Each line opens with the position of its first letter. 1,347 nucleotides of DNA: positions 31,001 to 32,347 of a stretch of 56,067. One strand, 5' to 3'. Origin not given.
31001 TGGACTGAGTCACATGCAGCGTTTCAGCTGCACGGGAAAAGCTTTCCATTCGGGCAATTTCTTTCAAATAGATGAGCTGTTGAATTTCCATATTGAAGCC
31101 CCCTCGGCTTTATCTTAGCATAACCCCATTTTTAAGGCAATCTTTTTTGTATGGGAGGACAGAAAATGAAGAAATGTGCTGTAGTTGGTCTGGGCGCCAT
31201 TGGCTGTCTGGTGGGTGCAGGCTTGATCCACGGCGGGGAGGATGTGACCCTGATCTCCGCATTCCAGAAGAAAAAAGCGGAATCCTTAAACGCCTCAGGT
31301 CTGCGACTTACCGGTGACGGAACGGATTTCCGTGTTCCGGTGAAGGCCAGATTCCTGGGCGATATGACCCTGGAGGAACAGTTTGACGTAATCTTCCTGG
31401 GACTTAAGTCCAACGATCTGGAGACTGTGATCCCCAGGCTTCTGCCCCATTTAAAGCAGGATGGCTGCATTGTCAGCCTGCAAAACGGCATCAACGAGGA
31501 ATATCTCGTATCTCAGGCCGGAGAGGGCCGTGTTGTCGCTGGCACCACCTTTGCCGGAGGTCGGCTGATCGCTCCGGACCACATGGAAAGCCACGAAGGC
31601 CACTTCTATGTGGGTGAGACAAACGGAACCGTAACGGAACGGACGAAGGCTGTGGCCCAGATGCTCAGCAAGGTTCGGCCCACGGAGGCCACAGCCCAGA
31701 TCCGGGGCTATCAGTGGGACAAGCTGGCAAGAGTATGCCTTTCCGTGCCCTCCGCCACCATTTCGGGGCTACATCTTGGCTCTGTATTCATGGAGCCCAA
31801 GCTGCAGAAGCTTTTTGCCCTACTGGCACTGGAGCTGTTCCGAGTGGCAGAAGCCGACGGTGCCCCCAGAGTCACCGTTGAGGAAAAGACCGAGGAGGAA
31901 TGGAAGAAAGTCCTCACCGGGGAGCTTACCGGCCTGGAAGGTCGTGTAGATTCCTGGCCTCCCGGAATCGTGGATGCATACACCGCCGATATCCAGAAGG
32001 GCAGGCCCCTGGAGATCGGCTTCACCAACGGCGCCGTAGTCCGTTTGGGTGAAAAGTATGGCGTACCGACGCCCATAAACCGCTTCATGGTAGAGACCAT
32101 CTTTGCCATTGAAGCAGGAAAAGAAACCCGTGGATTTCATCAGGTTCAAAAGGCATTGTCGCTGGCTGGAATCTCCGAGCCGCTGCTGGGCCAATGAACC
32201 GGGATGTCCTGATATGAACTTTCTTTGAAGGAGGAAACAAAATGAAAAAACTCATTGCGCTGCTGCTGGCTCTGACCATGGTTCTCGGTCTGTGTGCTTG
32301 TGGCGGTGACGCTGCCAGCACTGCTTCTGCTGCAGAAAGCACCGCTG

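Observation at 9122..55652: Roughly 46-kb supercluster of mix-and-match redox / NTF2 / binding-protein modules adjacent to glycoside utilisation genes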

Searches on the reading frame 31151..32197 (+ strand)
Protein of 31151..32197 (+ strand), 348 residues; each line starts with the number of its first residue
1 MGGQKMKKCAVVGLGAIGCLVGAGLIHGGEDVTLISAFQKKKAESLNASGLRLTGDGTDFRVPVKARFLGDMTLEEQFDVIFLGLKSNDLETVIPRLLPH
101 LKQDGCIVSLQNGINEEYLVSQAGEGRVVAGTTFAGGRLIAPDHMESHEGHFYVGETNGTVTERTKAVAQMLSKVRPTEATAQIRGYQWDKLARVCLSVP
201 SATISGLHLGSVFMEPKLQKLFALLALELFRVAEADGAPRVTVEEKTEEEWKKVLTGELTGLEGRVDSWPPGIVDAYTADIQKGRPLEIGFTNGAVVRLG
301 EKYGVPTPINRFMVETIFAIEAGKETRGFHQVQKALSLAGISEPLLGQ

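Call 7: search_protein_families(library=pfam, proteins=[window:31151-32197:+])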
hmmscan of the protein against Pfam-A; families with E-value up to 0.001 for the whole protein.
window:31151-32197:+ (348 aa): 3 families
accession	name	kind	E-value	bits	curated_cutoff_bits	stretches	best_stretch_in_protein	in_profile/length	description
PF02558.23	ApbA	-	8.1e-25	87.6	22.2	1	10-157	2-148/150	Ketopantoate reductase PanE/ApbA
PF08546.17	ApbA_C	-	2.3e-18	67.2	22.7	1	184-318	2-122/125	Ketopantoate reductase PanE/ApbA C terminal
PF03807.23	F420_oxidored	-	0.00056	20.9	21.6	0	9-113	2-94/94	NADP oxidoreductase coenzyme F420-dependent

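Call 24: search_protein_families(library=ncbifam, proteins=[window:31151-32197:+], max_evalue=0.01)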
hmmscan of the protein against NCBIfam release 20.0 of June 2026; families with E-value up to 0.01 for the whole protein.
window:31151-32197:+ (348 aa): 17 families
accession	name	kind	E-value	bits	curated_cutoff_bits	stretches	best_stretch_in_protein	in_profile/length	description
TIGR00745.1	apbA_panE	subfamily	4.2e-46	157.6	141.35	1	8-322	1-303/305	2-dehydropantoate 2-reductase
NF005091.0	PRK06522.2-2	equivalog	1e-31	110.2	252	1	7-322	2-298/302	2-dehydropantoate 2-reductase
NF005088.0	PRK06522.1-2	subfamily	7.1e-29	100.9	371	1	8-323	2-304/308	2-dehydropantoate 2-reductase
NF006083.0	PRK08229.1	equivalog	1.8e-28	99.5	371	1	6-329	2-325/341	2-dehydropantoate 2-reductase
NF005089.0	PRK06522.1-4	subfamily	1.7e-25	90.1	223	2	8-121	2-111/326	2-dehydropantoate 2-reductase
NF005094.0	PRK06522.2-5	equivalog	8.3e-24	84.4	382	1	10-316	4-297/307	2-dehydropantoate 2-reductase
NF005092.1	PRK06522.2-3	equivalog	7.1e-20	71.3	500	1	8-234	2-223/296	2-dehydropantoate 2-reductase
NF005093.0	PRK06522.2-4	equivalog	3.3e-16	59.5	308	1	8-185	5-179/304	2-dehydropantoate 2-reductase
NF009541.0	PRK12921.1-1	equivalog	4.3e-15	55.7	338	1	5-319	4-291/297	oxidoreductase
NF005087.0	PRK06522.1-1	equivalog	6.2e-15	55.1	351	1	9-322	3-290/296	2-dehydropantoate 2-reductase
NF009543.0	PRK12921.1-5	equivalog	1.2e-14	54.2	339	2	8-144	2-136/305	oxidoreductase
NF004887.0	PRK06249.1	equivalog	1e-12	47.9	360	1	5-192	4-197/316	putative 2-dehydropantoate 2-reductase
NF004311.0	PRK05708.1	equivalog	1.7e-11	43.5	378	1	10-313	6-289/305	putative 2-dehydropantoate 2-reductase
NF009542.0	PRK12921.1-4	equivalog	3.2e-10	39.8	288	1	7-311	2-273/286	oxidoreductase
NF005090.0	PRK06522.2-1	equivalog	1e-08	34.8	496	1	8-150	4-139/296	2-dehydropantoate 2-reductase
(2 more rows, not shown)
